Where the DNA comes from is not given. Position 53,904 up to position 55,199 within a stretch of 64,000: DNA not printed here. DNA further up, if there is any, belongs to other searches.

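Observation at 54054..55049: Radical SAM enzyme with C-terminal Cys cluster embedded between TPR genes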

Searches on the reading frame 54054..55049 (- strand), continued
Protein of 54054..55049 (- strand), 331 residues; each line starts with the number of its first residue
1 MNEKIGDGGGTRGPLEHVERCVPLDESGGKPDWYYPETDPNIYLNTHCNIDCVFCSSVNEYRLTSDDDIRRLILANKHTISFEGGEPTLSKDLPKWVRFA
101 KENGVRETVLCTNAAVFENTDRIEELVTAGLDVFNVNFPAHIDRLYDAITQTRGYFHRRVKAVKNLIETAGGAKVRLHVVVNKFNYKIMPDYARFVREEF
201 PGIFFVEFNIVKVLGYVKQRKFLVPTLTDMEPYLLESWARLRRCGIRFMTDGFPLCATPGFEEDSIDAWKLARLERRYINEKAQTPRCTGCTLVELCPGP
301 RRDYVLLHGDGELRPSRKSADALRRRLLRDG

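Call 39: predict_structure(alignment_id=A4)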
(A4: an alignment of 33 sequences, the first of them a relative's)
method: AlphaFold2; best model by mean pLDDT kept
length: 331 residues; sequences in the alignment: 33
mean_pLDDT: 88.9   pTM: 0.85
mean pLDDT of the five models: 88.9, 88.8, 88.2, 87.7, 87.2
residues with pLDDT >= 90: 263; 70-90: 30; 50-70: 5; < 50: 33
segments of 3 or more residues with pLDDT < 50: 1-32
pLDDT, mean of each block of 10 residues (from residue 1): 37 41 40 61 91 88 92 94 93 98 98 94 98 97 97 95 97 97 98 98 94 92 97 98 96 96 96 88 94 96 95 96 94 65
secondary structure, 60 per line:
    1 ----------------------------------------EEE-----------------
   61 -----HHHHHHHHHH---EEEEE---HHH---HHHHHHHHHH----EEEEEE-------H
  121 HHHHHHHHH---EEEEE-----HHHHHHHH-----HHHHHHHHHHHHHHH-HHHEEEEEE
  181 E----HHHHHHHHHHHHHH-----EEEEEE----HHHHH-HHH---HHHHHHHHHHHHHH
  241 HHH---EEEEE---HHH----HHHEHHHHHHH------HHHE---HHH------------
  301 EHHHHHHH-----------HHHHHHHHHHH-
elements in order: E41-43 H66-75 E79-83 H93-102 E107-112 H120-129 E133-137 H143-150 H156-170 E175-181 H186-199 E205-210 H215-219 H227-243 E247-251 H266-272 H302-308 H320-330

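Call 43: fold_search(model_id=the predicted structure, library=pdb)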
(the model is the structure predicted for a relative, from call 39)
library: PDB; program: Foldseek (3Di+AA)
matches with E <= 10: 1368; with E <= 0.001: 95
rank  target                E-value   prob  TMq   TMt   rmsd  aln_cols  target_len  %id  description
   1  7tol                  1.8e-09  1.00  0.55  0.38   4.0       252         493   20  X-ray crystal structure of glycerol dibiphytanyl glycerol tetraether - macrocyclic archaeol synthase (GDGT-MAS) from Met (released 2022-08-31)
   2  7tom                  6.4e-09  1.00  0.54  0.36   2.9       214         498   23  X-ray crystal structure of glycerol dibiphytanyl glycerol tetraether - macrocyclic archaeol synthase (GDGT-MAS) from Met (released 2022-08-31)
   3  7vob                  1.5e-08  1.00  0.54  0.55   6.2       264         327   20  The crystal structure of a Radical SAM Enzyme BlsE involved in the Biosynthesis of Blasticidin S (released 2022-05-04)
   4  6efn                  3.0e-08  1.00  0.53  0.46   2.9       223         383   18  Structure of a RiPP maturase, SkfB (released 2018-10-24)
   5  9dgw_C                5.9e-08  1.00  0.51  0.60  10.6       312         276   14  X-ray crystal structure of the Viperin-like enzyme from T. virens with bound CTP and SAM (released 2025-02-12)
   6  8hzv_A                6.3e-08  1.00  0.52  0.37   4.1       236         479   17  The crystal structure of a Radical SAM Enzyme DesII (released 2024-07-10)
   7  9dfn                  1.1e-07  1.00  0.52  0.60   3.3       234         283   17  X-ray crystal structure of the second viperin-like enzyme from Trichoderma virens with bound CTP and SAM (released 2025-02-19)
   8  8hzv_C                1.3e-07  1.00  0.52  0.37   3.9       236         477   17  The crystal structure of a Radical SAM Enzyme DesII (released 2024-07-10)
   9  9dfw_C                1.3e-07  1.00  0.51  0.59   3.3       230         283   18  X-ray crystal structure of an engineered Viperin-like enzyme from T. virens with bound CTP and SAM (released 2025-02-12)
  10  9dgw_B                1.3e-07  1.00  0.51  0.59   4.1       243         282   17  X-ray crystal structure of the Viperin-like enzyme from T. virens with bound CTP and SAM (released 2025-02-12)
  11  9dfw_A                1.6e-07  1.00  0.54  0.62   3.5       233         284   18  X-ray crystal structure of an engineered Viperin-like enzyme from T. virens with bound CTP and SAM (released 2025-02-12)
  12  9dfw_B                1.6e-07  1.00  0.48  0.53   3.7       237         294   19  X-ray crystal structure of an engineered Viperin-like enzyme from T. virens with bound CTP and SAM (released 2025-02-12)
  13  9dfu                  1.8e-07  1.00  0.52  0.61   3.1       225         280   18  X-ray crystal structure of the second Viperin-like enzyme from T. virens variant F40H with bound CTP and SAM (released 2025-02-19)
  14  3c8f                  2.1e-07  1.00  0.50  0.66   3.8       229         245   19  4Fe-4S-Pyruvate formate-lyase Activating Enzyme with partially disordered AdoMet (released 2008-10-28)
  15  8hzv_B                2.2e-07  1.00  0.49  0.35   3.9       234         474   17  The crystal structure of a Radical SAM Enzyme DesII (released 2024-07-10)
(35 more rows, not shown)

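Call 46: search_protein_families(library=ncbifam, proteins=[L002:4726-6498:+, L008:6521-7996:+, L007:8607-10004:+, L009:8988-9899:+, L009:8137-8991:+, L009:4967-6418:+], max_evalue=1e-15)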
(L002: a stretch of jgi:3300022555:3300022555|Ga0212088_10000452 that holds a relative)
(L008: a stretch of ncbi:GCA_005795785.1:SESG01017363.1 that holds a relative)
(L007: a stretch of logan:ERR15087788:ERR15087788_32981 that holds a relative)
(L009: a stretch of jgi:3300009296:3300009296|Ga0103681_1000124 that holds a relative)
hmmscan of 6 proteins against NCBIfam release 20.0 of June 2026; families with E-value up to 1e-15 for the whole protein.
L002:4726-6498:+ (590 aa): 3 families
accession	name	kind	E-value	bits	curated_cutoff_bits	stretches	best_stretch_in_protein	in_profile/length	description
TIGR04479.1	bcpD_PhpK_rSAM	subfamily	9.7e-23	80.3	600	1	260-450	248-437/504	PhpK family radical SAM P-methyltransferase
TIGR03471.1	HpnJ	equivalog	1.8e-19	70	577.6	1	259-418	203-363/472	hopanoid biosynthesis associated radical SAM protein HpnJ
TIGR04072.2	rSAM_ladder_B12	equivalog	8.5e-17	60.9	360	0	261-418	188-347/443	lipid biosynthesis B12-binding/radical SAM protein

L008:6521-7996:+ (491 aa): 10 families
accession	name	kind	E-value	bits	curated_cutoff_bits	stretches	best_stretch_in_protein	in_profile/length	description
NF006067.1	PRK08208.1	equivalog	2.2e-36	125.8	380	1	81-439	36-390/427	STM4012 family radical SAM protein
TIGR00538.1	hemN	equivalog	8.6e-35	120.4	324.95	1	81-268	50-238/454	oxygen-independent coproporphyrinogen III oxidase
TIGR04107.1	rSAM_HutW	equivalog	1.2e-30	106.7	400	1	48-263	11-223/419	heme anaerobic degradation radical SAM methyltransferase ChuW/HutW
TIGR03994.1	rSAM_HemZ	equivalog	4.4e-30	105.1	321.4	1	81-265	85-271/401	coproporphyrinogen dehydrogenase HemZ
TIGR00539.1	hemN_rel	equivalog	1.2e-28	100.2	205.4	1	82-269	2-188/361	radical SAM family heme chaperone HemW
NF005133.0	PRK06582.1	equivalog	1.6e-25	89.9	597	1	81-266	12-195/390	coproporphyrinogen III oxidase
NF006385.0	PRK08629.1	equivalog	8e-20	71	355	1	83-274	55-240/439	coproporphyrinogen III oxidase family protein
NF006060.0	PRK08207.1-3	equivalog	2.6e-19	69.4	653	1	81-265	150-339/477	coproporphyrinogen III oxidase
NF006061.0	PRK08207.1-4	equivalog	3.6e-17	62.3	702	1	82-263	175-361/501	coproporphyrinogen III oxidase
NF006064.0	PRK08207.2-2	equivalog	8.7e-17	61.2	504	1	81-265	145-333/465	coproporphyrinogen III oxidase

L007:8607-10004:+ (465 aa): 8 families
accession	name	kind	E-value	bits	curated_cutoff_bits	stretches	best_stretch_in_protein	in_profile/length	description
NF006067.1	PRK08208.1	equivalog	1.5e-45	155.9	380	1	28-432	9-398/427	STM4012 family radical SAM protein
TIGR00538.1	hemN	equivalog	9.1e-36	123.6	324.95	1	41-375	35-362/454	oxygen-independent coproporphyrinogen III oxidase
TIGR04107.1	rSAM_HutW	equivalog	3.2e-29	102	400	1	33-251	15-231/419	heme anaerobic degradation radical SAM methyltransferase ChuW/HutW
TIGR00539.1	hemN_rel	equivalog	4.6e-29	101.6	205.4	1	58-419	3-340/361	radical SAM family heme chaperone HemW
TIGR03994.1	rSAM_HemZ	equivalog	1.4e-25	90.3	321.4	1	56-248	85-274/401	coproporphyrinogen dehydrogenase HemZ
NF006385.0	PRK08629.1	equivalog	3.8e-18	65.5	355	0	58-253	55-239/439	coproporphyrinogen III oxidase family protein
NF005133.0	PRK06582.1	equivalog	6e-18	65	597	1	56-249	12-198/390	coproporphyrinogen III oxidase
NF006064.0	PRK08207.2-2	equivalog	6.2e-16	58.4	504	1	56-249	145-337/465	coproporphyrinogen III oxidase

L009:8988-9899:+ (303 aa): 10 families
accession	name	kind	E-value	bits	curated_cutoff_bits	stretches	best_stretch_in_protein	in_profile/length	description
NF038332.1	rSAM_rare_HxsC4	exception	1.2e-46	159.4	500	1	2-231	14-249/335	radical SAM protein HxsC4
TIGR03977.1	rSAM_pair_HxsC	equivalog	2.4e-26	92.3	267.9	1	11-240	34-267/292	His-Xaa-Ser system radical SAM maturase HxsC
TIGR04466.1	rSAM_BlsE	equivalog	6.5e-20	71.8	400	1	4-179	5-176/327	cytosylglucuronate decarboxylase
TIGR04053.2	TIGR04053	equivalog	1.6e-19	70.4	395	1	11-204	17-211/366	TIGR04053 family radical SAM/SPASM domain-containing protein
TIGR04303.1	GeoRSP_rSAM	equivalog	5e-17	62.5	400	1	7-182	6-181/325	GeoRSP system radical SAM/SPASM protein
TIGR02666.1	moaA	equivalog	1.6e-16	60.2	284.05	1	4-170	12-185/336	GTP 3',8-cyclase MoaA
TIGR02668.1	moaA_archaeal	equivalog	2.1e-16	59.8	325.25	1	3-174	11-182/303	GTP 3',8-cyclase MoaA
TIGR03913.1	rad_SAM_trio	equivalog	4.8e-16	58.2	591.75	1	7-185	24-199/477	GDL motif peptide-associated radical SAM/SPASM maturase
NF049973.1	radical_Rv1681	equivalog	8.5e-16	57.8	380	0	3-174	73-243/326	Rv1681 family radical SAM protein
TIGR04055.1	rSAM_NirJ2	equivalog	9.4e-16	58.2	500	0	11-184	9-180/326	putative heme d1 biosynthesis radical SAM protein NirJ2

L009:8137-8991:+ (284 aa): 1 family
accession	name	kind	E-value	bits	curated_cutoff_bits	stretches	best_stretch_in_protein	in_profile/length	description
NF038332.1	rSAM_rare_HxsC4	exception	7e-30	104.3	500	1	10-283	44-335/335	radical SAM protein HxsC4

L009:4967-6418:+ (483 aa): 12 families
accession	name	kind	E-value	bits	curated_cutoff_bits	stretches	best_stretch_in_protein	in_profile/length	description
TIGR03978.1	rSAM_paired_1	equivalog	2.2e-142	475.1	370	1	7-466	10-466/466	His-Xaa-Ser system radical SAM maturase HxsB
TIGR04064.1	rSAM_nif11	equivalog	1.4e-32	113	518.7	1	81-222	82-225/459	nif11-like peptide radical SAM maturase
NF047865.1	rSAM_PapB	equivalog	1.7e-28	99.8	340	1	81-421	7-319/330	PapB family radical SAM/SPASM ranthipeptide maturase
TIGR03906.1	quino_hemo_SAM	equivalog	2.1e-27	95.9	453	1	81-227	98-247/467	quinohemoprotein amine dehydrogenase maturation protein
TIGR04068.1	rSAM_ocin_clost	equivalog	1.7e-26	93.1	500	1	37-221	44-232/462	Cys-rich peptide radical SAM maturase CcpM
TIGR03974.1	rSAM_six_Cys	equivalog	1.2e-21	77.1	425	1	84-211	104-234/451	thioether cross-link-forming SCIFF peptide maturase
TIGR04163.1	rSAM_cobopep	equivalog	4.2e-20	71.9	375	1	78-443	65-409/428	peptide-modifying radical SAM enzyme CbpB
TIGR03942.1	sulfatase_rSAM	equivalog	4.6e-20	72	349.45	0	83-218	7-145/363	anaerobic sulfatase maturase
NF040492.1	not_ScfB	exception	1.1e-19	70.6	855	1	85-224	103-245/450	ScfB-related radical SAM/SPASM orphan maturase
NF035951.1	rSAM_RumMC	equivalog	1.3e-18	66.9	720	1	80-214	115-252/510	RumMC family radical SAM sactipeptide maturase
TIGR04083.1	rSAM_pep_methan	hypoth_equivalog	5.8e-18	64.9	300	1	80-455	3-345/376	TIGR04083 family peptide-modifying radical SAM enzyme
NF041298.1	rSAM_mat_DynA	equivalog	5.4e-17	61.8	450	1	81-429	5-332/356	dynobactin maturation radical SAM/SPASM protein DynA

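Call 49: search_protein_families(library=pfam, proteins=[L006:19953-21026:+, L006:9097-9903:+, L001:7542-8330:-, L001:8300-8713:-, L009:10828-12000:+, L004:10906-12087:+, L007:10915-11859:+, L009:6797-7669:+], max_evalue=1)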
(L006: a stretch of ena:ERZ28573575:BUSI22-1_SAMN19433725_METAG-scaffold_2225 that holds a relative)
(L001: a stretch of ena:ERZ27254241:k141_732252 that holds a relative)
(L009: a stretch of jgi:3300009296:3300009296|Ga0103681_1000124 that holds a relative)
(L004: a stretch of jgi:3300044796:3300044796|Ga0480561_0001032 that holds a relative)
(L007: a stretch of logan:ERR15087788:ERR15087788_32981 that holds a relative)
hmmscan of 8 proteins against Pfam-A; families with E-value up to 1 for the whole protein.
L006:19953-21026:+ (358 aa): 1 family
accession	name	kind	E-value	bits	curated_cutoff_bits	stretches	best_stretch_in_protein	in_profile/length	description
PF06114.19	Peptidase_M78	-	0.00051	20.3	22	1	260-301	18-60/123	IrrE N-terminal-like domain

L006:9097-9903:+ (268 aa): 0 families

L001:7542-8330:- (262 aa): 1 family
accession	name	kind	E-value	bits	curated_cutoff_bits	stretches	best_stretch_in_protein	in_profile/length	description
PF08016.18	PKD_channel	-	0.035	14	22.4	1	64-141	98-173/225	Polycystin cation channel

L001:8300-8713:- (137 aa): 0 families

L009:10828-12000:+ (390 aa): 0 families

L004:10906-12087:+ (393 aa): 1 family
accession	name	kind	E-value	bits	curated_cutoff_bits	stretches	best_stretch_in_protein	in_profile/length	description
PF01478.23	Peptidase_A24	-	0.0012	19.7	26.5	1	14-131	2-95/104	Type IV leader peptidase family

L007:10915-11859:+ (314 aa): 3 families
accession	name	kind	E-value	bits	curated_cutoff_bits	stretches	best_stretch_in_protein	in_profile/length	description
PF25267.1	TANGO6_N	-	0.03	13.9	27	1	260-282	278-300/300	TANGO6 N-terminal domain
PF16492.10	Cadherin_C_2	-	0.086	14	31.5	1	15-125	16-78/85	Cadherin cytoplasmic C-terminal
PF23933.1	DUF7269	-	0.16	12.4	29.1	1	10-61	27-70/162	Family of unknown function (DUF7269)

L009:6797-7669:+ (290 aa): 0 families

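Call 53: find_related_loci(query=A1, collection=genome_contigs, flank=10000)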
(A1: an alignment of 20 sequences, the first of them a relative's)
Query A1 (331 aa) in genome_contigs; peptide patterns used: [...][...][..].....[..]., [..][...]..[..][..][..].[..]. (x = any residue, [..] = any of these).
110 stretches matched a pattern; 77 encode a relative of the query (tblastn E <= 1e-3); 75 distinct loci.
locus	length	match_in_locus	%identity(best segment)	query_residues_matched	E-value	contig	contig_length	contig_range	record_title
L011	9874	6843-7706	48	40-327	7e-93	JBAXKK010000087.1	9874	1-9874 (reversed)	MAG: Elusimicrobiota bacterium isolate ELA399 MAG399_87, whole genome shotgun sequence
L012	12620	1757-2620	48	40-327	4e-92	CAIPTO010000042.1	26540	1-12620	MAG: uncultured Elusimicrobia bacterium isolate AM-2014-D8_bin-1076 genome assembly, contig: bin-1076:042/147, whole gen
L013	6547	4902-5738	47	37-315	1e-91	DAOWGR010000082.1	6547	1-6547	MAG TPA_asm: Elusimicrobiota bacterium isolate CSMAG_1996 CSMAG_1996_k141_2293820_length_6547_cov_8.0000, whole genome s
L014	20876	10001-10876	48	24-315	6e-91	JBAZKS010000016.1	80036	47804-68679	MAG: Elusimicrobiota bacterium isolate SO_2017_LW4_15 scaffold_911_c1_LW137-91_2017, whole genome shotgun sequence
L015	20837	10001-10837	48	40-318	7e-88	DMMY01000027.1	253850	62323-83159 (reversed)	MAG TPA_asm: Elusimicrobia bacterium isolate UBA9628 contig_165, whole genome shotgun sequence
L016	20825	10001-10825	48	42-316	4e-86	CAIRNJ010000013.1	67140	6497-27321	MAG: uncultured Elusimicrobia bacterium isolate MJ_bin-1308 genome assembly, contig: bin-1308:013/112, whole genome shot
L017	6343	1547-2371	48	42-316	7e-85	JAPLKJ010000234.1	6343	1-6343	MAG: Elusimicrobia bacterium isolate LacPavin_0920_WC70_MAG_61_9 LacPavin_0920_WC70_scaffold_938757, whole genome shotgu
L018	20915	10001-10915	47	23-329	2e-84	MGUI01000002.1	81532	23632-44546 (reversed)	MAG: Elusimicrobia bacterium GWD2_63_28 gwd2_scaffold_103, whole genome shotgun sequence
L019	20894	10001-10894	40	33-330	7e-84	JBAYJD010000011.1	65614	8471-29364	MAG: Elusimicrobiales bacterium isolate SO_2016_GW1_47 scaffold00919_OW334_2016, whole genome shotgun sequence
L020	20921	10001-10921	46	31-327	1e-80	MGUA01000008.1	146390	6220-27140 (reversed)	MAG: Elusimicrobia bacterium GWB2_63_22 gwb2_scaffold_17, whole genome shotgun sequence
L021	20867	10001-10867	46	40-327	2e-79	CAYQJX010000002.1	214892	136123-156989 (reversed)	MAG TPA_asm: uncultured Elusimicrobiaceae bacterium isolate binchicken_co266_98 genome assembly, contig: NODE_121_length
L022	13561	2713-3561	46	40-323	3e-78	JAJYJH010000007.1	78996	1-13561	MAG: bacterium isolate DBS2-1.bin156 NODE_524_length_78996_cov_5.378894, whole genome shotgun sequence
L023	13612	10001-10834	41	39-317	2e-75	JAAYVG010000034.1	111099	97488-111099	MAG: Elusimicrobia bacterium isolate AS27yjCOA_32 120455_AS27, whole genome shotgun sequence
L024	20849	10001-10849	45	40-323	1e-74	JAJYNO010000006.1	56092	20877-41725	MAG: bacterium isolate DBS2-4.bin76 NODE_830_length_56092_cov_3.42048, whole genome shotgun sequence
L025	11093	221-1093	44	42-328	5e-74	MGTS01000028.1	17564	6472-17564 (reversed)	MAG: Elusimicrobia bacterium GWA2_51_34 gwa2_scaffold_4707, whole genome shotgun sequence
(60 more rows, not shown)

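Call 66: search_dna_similar(query=L009:4967-6418:+, collection=plasmids, mode=protein, max_rows=8)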
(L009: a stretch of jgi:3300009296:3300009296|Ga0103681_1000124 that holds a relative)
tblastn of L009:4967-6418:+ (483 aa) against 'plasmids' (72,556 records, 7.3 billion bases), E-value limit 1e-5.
Records with a match: 483; places in all: 490; records where one place covers at least 80% of the query: 334.
Best place of each record, by identity: <60% 483.
By first word of the organism name: Klebsiella 318; Rhizobium 34; Agrobacterium 26; Leisingera 14; Paracoccus 10; Sinorhizobium 8; Clostridium 6; Mesorhizobium 5; Nostoc 4; Novosphingobium 4; and 35 more.
By predicted mobility (MOB-suite, as given by PLSDB): conjugative 337; non-mobilizable 136; mobilizable 10.
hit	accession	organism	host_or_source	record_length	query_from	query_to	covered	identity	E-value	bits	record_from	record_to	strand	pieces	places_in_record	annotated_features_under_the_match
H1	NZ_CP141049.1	Microvirga lotononidis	-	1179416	3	466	96%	38.8%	9e-86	295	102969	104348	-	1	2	none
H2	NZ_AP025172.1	Cupriavidus sp. P-10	-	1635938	7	466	95%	37.5%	5e-86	295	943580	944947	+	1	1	none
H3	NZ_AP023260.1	Mesorhizobium sp. L-2-11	Lotus japonicus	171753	7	467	95%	36.5%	7e-80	278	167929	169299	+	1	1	hxsB: His-Xaa-Ser system radical SAM maturase HxsB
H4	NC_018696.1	Paraburkholderia phenoliruptrix BR3459a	Mimosa flocculosa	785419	11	466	94%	36.9%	9e-82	283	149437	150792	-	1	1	hxsB: His-Xaa-Ser system radical SAM maturase HxsB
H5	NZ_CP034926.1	Roseomonas mucosa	Homo sapiens,tissue sample,Clinical, ...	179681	9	467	95%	36.6%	4e-75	264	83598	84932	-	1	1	hxsB: His-Xaa-Ser system radical SAM maturase HxsB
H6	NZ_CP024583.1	Roseomonas sp. FDAARGOS_362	Homo sapiens,peripheral Blood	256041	9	467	95%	36.6%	4e-75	264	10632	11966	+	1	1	hxsB: His-Xaa-Ser system radical SAM maturase HxsB | hypothetical protein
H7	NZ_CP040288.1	Nostoc sp. C057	Phaeoceros,pure culture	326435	3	466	96%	36.1%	1e-84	291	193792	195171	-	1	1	hxsB: His-Xaa-Ser system radical SAM maturase HxsB | hxsC: His-Xaa-Ser system radical SAM maturase HxsC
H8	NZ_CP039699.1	Novosphingobium sp. EMRT-2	cell,freshwater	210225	7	465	95%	36.1%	3e-80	279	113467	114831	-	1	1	hxsB: His-Xaa-Ser system radical SAM maturase HxsB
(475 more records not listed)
